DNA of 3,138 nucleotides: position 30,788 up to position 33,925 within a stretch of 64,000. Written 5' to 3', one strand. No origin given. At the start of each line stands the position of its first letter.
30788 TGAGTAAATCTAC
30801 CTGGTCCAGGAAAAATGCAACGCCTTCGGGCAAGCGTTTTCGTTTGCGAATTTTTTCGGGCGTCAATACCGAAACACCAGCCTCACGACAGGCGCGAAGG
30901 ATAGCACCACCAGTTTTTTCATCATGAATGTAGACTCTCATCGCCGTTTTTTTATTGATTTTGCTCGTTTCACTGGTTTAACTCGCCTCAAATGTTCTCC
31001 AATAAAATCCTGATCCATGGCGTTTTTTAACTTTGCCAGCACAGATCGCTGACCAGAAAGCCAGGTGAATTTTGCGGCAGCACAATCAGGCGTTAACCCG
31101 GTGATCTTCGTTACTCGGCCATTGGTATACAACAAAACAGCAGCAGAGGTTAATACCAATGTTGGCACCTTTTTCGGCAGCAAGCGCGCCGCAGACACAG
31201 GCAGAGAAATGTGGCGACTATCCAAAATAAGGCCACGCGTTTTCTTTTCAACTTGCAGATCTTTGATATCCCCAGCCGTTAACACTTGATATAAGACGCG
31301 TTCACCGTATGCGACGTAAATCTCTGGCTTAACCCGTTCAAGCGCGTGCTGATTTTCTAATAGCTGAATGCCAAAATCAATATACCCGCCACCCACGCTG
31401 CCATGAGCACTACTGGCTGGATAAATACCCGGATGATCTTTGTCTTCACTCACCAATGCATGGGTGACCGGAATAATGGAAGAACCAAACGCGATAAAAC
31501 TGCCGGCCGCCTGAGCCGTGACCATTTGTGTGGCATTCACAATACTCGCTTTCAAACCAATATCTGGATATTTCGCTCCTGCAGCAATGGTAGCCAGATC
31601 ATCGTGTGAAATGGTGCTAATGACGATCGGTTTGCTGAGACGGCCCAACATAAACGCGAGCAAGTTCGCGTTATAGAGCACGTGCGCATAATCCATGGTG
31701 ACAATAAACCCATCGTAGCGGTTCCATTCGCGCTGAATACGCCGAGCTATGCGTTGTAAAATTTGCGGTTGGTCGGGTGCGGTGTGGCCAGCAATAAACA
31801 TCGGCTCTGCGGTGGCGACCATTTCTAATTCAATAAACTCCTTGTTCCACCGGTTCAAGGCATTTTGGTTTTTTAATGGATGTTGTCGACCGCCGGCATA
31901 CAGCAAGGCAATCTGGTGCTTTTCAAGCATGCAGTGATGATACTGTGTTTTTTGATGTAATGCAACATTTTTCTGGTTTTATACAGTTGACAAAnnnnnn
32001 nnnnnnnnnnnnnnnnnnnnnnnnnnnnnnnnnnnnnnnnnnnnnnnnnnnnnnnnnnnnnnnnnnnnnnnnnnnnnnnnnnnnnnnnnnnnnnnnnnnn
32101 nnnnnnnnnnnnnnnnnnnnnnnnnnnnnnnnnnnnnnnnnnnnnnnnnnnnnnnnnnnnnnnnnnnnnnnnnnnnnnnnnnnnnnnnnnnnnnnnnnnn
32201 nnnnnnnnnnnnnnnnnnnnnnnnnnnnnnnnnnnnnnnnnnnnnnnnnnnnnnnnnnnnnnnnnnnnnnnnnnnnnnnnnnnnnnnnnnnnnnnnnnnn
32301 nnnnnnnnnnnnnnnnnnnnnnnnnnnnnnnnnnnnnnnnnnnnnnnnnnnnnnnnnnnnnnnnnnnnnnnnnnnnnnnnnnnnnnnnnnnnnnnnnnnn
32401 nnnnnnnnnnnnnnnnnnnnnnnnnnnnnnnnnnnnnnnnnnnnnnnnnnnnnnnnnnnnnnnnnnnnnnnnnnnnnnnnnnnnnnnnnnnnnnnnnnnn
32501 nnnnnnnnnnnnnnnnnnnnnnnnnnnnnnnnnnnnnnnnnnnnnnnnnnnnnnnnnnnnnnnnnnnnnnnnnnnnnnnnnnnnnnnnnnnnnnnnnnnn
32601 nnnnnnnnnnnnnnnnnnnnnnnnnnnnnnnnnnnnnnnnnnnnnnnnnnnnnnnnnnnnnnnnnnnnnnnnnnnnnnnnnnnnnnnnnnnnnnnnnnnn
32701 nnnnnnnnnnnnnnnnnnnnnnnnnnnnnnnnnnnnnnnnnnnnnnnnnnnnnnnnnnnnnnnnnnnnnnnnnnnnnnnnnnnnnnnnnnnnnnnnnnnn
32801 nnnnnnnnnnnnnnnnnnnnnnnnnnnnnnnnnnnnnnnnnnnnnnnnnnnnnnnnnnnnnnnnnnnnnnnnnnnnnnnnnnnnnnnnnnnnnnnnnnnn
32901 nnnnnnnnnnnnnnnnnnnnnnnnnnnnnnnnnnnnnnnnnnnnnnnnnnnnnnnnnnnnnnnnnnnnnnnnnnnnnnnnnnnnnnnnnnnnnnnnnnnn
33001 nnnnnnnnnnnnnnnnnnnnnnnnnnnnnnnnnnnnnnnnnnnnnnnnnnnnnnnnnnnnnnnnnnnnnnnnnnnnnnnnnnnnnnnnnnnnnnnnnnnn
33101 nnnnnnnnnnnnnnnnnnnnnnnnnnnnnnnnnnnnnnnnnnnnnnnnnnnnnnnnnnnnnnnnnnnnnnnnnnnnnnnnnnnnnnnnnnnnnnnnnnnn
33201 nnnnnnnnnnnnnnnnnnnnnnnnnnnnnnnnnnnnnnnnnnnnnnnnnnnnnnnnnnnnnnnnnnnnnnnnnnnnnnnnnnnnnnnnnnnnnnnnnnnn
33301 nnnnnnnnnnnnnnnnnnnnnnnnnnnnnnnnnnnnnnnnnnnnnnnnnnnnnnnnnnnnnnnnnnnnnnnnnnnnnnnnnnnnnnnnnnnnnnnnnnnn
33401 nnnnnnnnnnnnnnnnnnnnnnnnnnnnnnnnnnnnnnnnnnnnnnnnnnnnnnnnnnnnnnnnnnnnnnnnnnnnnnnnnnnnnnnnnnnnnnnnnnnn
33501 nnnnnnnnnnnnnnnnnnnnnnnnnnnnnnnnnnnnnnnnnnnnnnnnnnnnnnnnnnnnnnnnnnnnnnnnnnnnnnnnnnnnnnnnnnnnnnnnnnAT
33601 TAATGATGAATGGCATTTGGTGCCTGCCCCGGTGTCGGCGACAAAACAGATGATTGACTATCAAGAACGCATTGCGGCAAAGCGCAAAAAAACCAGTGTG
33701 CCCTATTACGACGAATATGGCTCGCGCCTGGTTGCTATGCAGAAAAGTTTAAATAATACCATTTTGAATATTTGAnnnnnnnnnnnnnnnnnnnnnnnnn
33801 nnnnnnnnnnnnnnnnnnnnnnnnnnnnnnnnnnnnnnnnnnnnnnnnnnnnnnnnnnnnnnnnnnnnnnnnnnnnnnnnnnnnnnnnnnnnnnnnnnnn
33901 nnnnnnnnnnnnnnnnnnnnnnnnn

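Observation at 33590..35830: GC-rich GH13 alpha-amylase gene, likely horizontally acquired, next to a native-composition six-hairpin glycosidase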

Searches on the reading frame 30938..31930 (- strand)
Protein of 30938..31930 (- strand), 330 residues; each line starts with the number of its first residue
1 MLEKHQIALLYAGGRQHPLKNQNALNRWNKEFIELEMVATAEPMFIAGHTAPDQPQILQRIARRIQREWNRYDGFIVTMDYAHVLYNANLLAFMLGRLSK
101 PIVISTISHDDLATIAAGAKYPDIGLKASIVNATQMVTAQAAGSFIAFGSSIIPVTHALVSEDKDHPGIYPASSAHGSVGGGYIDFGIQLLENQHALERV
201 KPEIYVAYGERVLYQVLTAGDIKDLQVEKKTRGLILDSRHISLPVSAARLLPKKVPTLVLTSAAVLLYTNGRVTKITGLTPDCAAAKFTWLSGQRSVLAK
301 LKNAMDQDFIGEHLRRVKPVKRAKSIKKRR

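Call 4: search_protein_families(library=pfam, proteins=[window:30938-31930:-], max_evalue=0.01)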
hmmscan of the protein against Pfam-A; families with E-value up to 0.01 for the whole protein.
window:30938-31930:- (330 aa): 1 family
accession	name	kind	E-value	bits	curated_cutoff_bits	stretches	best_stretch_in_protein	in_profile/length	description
PF00710.25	Asparaginase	-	8.8e-07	29.1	22.5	1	54-152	58-152/193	Asparaginase, N-terminal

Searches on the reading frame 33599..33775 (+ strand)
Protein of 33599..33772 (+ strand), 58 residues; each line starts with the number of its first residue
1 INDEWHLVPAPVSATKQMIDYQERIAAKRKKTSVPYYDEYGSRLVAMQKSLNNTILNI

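Call 45: search_protein_families(library=pfam, proteins=[window:33617-33775:+], max_evalue=1)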
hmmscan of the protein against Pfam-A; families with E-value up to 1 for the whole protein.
window:33617-33775:+ (52 aa): 0 families

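Call 46: search_protein_families(library=ncbifam, proteins=[window:33617-33775:+], max_evalue=0.1)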
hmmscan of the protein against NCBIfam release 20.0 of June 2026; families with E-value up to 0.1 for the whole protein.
window:33617-33775:+ (52 aa): 0 families

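Call 57: search_protein_representatives(protein=window:33599-33772:+)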
Query: 58 residues. Proteins with E-value up to 0.001 (for the whole library): 2; up to 1e-10: 1; up to 1e-30: 0. The best 2 are listed.
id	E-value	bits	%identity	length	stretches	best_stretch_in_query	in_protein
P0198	2.5e-25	102.5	98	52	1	7-58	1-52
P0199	8.5e-09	51.0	-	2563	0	-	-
